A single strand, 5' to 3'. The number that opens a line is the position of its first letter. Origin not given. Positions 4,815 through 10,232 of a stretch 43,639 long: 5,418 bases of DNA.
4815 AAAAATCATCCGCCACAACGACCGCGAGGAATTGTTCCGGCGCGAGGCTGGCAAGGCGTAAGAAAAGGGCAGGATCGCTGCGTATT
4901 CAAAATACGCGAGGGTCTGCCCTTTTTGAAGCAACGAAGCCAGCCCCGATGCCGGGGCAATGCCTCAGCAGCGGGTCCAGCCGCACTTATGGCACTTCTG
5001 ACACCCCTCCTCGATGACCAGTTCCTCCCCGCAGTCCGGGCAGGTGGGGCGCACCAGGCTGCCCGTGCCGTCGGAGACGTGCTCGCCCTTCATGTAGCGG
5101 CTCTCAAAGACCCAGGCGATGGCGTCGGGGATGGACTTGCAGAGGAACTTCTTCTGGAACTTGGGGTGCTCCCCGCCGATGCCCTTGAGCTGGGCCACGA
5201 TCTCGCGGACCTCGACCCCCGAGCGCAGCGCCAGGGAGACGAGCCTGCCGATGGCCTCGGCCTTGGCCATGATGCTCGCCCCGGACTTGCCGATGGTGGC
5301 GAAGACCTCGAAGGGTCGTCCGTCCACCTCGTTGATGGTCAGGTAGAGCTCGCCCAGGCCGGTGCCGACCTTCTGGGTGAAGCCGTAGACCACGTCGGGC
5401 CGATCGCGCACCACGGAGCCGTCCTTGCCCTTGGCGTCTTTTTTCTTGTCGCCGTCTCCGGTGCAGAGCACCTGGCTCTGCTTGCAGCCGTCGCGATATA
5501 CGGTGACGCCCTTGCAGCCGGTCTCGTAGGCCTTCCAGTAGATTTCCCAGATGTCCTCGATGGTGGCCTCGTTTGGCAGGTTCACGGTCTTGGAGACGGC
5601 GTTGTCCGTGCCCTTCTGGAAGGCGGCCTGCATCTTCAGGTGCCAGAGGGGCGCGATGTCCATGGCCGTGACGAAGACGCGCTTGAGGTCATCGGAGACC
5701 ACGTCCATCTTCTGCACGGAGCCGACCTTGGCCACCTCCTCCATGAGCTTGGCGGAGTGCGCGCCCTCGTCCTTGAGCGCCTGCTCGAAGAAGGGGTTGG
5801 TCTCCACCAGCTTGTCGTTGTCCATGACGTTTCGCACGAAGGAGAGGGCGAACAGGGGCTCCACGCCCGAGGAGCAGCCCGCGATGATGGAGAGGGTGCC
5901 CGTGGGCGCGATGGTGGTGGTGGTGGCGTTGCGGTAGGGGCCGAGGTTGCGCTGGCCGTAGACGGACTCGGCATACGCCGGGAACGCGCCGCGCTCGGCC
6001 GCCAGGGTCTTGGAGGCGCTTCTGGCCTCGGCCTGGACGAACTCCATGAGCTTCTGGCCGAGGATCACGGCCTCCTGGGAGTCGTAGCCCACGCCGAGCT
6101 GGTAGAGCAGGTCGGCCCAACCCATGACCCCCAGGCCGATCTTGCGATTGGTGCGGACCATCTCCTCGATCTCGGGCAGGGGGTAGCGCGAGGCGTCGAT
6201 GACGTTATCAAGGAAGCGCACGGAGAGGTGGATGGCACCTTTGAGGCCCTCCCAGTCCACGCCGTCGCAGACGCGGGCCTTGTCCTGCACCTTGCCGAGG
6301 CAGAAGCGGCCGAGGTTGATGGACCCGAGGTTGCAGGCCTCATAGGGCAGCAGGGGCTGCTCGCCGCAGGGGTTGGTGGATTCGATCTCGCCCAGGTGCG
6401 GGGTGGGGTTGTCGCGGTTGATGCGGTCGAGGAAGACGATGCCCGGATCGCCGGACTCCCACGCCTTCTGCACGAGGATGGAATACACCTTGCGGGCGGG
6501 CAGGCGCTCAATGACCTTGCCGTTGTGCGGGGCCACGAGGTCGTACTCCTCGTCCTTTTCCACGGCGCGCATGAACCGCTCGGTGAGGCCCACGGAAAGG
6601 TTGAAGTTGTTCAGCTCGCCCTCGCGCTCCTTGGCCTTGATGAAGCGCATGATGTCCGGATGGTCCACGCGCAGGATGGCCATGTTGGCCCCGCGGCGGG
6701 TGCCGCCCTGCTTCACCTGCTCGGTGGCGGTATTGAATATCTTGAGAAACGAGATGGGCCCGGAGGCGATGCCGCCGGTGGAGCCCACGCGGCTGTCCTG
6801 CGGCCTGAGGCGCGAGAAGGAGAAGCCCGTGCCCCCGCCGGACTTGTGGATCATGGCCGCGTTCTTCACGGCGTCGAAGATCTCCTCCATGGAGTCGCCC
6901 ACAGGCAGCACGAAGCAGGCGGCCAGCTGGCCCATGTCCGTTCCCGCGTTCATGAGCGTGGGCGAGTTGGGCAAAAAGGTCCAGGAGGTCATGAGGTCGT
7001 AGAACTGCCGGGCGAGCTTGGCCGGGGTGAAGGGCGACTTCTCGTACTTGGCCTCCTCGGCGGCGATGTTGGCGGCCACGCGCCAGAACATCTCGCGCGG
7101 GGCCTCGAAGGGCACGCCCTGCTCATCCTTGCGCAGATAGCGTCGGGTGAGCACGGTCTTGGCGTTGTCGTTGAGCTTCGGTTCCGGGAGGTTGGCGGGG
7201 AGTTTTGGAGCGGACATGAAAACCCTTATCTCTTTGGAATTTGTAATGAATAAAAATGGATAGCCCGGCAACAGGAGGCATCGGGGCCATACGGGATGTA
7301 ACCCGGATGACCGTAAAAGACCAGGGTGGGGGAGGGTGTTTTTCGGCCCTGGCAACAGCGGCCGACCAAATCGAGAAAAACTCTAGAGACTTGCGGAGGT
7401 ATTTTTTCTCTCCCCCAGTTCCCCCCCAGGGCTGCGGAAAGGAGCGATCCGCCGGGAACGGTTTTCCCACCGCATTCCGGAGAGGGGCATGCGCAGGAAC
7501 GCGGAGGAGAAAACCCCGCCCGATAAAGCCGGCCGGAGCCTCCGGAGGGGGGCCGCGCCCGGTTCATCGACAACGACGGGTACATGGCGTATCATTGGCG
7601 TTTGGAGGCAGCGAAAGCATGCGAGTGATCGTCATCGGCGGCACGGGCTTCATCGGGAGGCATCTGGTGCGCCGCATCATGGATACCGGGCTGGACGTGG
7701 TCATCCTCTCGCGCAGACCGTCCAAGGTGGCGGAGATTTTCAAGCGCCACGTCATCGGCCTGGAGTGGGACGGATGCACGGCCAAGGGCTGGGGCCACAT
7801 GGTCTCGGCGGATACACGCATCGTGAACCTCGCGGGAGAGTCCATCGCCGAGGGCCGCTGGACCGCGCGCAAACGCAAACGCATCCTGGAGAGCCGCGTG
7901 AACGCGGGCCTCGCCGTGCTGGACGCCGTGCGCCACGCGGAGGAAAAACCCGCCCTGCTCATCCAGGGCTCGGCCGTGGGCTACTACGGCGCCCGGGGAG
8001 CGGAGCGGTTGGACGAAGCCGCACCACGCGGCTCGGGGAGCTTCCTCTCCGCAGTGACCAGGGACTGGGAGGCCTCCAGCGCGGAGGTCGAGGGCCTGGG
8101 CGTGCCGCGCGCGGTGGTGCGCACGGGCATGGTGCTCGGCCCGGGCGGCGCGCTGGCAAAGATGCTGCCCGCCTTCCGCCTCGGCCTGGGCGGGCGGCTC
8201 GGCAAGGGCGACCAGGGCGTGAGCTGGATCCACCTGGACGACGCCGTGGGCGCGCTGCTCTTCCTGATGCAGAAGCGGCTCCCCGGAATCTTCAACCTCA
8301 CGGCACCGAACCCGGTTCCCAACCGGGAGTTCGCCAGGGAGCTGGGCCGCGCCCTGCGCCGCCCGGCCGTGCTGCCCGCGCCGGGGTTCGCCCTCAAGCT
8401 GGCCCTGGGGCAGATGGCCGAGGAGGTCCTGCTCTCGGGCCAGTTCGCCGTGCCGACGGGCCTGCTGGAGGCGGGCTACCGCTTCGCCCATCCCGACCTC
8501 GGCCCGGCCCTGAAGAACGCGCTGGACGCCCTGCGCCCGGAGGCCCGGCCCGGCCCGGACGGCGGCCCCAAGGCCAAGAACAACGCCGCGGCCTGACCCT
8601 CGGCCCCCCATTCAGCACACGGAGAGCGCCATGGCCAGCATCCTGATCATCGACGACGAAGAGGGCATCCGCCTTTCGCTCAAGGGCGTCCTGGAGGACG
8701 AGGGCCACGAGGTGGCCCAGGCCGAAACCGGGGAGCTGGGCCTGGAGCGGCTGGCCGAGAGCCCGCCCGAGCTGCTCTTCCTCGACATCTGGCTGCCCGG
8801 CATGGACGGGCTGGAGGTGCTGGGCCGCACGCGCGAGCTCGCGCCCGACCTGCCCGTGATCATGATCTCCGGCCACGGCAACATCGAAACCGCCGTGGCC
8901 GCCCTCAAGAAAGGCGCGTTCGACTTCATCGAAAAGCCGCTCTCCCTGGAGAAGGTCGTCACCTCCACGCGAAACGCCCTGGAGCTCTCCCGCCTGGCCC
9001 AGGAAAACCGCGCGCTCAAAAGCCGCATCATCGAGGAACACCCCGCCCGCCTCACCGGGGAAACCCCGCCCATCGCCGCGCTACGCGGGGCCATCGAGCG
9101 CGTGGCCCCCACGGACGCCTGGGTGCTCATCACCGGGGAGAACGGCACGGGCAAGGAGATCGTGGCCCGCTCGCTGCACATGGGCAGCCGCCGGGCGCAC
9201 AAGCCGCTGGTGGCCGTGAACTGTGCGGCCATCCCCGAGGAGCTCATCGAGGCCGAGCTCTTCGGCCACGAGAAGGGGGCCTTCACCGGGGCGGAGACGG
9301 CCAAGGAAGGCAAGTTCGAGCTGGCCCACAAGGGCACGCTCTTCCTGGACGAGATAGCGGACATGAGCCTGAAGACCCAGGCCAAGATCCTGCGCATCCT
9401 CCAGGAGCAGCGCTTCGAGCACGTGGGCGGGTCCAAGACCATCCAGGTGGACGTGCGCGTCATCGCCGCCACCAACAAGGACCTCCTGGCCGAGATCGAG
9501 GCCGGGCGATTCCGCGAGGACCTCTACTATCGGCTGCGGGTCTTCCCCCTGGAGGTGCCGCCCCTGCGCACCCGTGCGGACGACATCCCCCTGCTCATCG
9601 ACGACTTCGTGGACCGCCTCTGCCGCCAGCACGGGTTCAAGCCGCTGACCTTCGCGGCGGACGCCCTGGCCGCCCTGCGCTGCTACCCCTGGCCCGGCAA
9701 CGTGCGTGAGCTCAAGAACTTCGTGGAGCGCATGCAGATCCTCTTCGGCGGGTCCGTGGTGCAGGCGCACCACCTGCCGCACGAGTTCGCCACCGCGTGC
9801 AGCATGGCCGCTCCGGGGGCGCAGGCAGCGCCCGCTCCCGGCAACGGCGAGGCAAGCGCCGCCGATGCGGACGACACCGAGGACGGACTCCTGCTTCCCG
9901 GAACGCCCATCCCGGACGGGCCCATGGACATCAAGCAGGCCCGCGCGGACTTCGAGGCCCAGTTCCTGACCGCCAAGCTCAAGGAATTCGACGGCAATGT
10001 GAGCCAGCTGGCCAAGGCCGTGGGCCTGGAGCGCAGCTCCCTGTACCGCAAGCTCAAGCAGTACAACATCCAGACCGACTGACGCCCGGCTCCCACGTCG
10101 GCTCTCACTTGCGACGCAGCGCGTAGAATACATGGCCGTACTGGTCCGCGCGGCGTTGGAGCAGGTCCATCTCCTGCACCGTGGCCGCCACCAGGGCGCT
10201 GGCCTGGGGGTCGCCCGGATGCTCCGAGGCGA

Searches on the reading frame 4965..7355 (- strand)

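Call 31: search_protein_families(library=pfam, proteins=[window:4965-7355:-], max_evalue=0.00001)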
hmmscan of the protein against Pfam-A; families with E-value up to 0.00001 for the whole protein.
window:4965-7355:- (796 aa): 3 families
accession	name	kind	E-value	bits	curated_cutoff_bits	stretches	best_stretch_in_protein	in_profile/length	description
PF02867.20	Ribonuc_red_lgC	-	7e-134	447.7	23.9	2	145-467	1-345/523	Ribonucleotide reductase, barrel domain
PF00317.26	Ribonuc_red_lgN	-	1.3e-25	89.7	28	1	61-142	3-77/77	Ribonucleotide reductase, all-alpha domain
PF12637.14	TSCPD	-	9.8e-20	71.1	22.8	1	663-751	9-85/88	TSCPD domain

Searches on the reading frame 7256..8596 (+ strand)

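Call 31: search_protein_families(library=pfam, proteins=[window:7256-8596:+], max_evalue=0.00001)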
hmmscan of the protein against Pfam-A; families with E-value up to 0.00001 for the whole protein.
window:7256-8596:+ (446 aa): 3 families
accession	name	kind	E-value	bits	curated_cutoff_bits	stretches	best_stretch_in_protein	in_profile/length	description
PF01370.27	Epimerase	-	1.5e-20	74.1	20.9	1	124-348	1-239/240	NAD dependent epimerase/dehydratase family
PF08338.16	DUF1731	-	2.5e-17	62.8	27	1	375-421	1-46/47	Domain of unknown function (DUF1731)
PF16363.11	GDP_Man_Dehyd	-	1.6e-08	34.9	27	1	126-257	2-146/332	GDP-mannose 4,6 dehydratase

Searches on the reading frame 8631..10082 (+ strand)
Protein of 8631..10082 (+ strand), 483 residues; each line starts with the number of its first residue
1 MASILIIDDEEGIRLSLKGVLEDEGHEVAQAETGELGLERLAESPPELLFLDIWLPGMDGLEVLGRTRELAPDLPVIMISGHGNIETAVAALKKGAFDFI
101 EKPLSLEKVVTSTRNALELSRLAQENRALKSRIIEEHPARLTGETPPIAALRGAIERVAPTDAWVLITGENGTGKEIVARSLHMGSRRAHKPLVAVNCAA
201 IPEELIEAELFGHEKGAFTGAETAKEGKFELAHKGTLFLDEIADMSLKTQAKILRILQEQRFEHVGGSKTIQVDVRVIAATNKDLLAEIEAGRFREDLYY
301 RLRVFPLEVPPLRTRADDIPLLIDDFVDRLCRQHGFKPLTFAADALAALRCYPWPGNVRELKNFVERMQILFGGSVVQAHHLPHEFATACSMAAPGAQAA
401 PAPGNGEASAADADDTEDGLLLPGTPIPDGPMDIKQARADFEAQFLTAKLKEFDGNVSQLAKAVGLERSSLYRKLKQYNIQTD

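Call 31: search_protein_families(library=pfam, proteins=[window:8631-10082:+], max_evalue=0.00001)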
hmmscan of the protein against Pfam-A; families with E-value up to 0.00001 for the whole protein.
window:8631-10082:+ (483 aa): 6 families
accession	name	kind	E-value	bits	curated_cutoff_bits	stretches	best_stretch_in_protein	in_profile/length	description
PF00158.32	Sigma54_activat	-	3.7e-71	238.7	20.2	1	142-307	2-167/168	Sigma-54 interaction domain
PF00072.30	Response_reg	-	6.9e-29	100.7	30.2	1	4-111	1-108/111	Response regulator receiver domain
PF25601.1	AAA_lid_14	-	1.6e-24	86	27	1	313-391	1-79/87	AAA+ ATPase lid domain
PF14532.12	Sigma54_activ_2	-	2.1e-22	80.3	25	1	143-312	2-138/138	Sigma-54 interaction domain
PF02954.25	HTH_8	-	4.9e-10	39.4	22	1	438-478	2-42/42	Bacterial regulatory protein, Fis family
PF07728.20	AAA_5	-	1.7e-06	28.5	22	1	165-283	2-123/139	AAA domain (dynein-related subfamily)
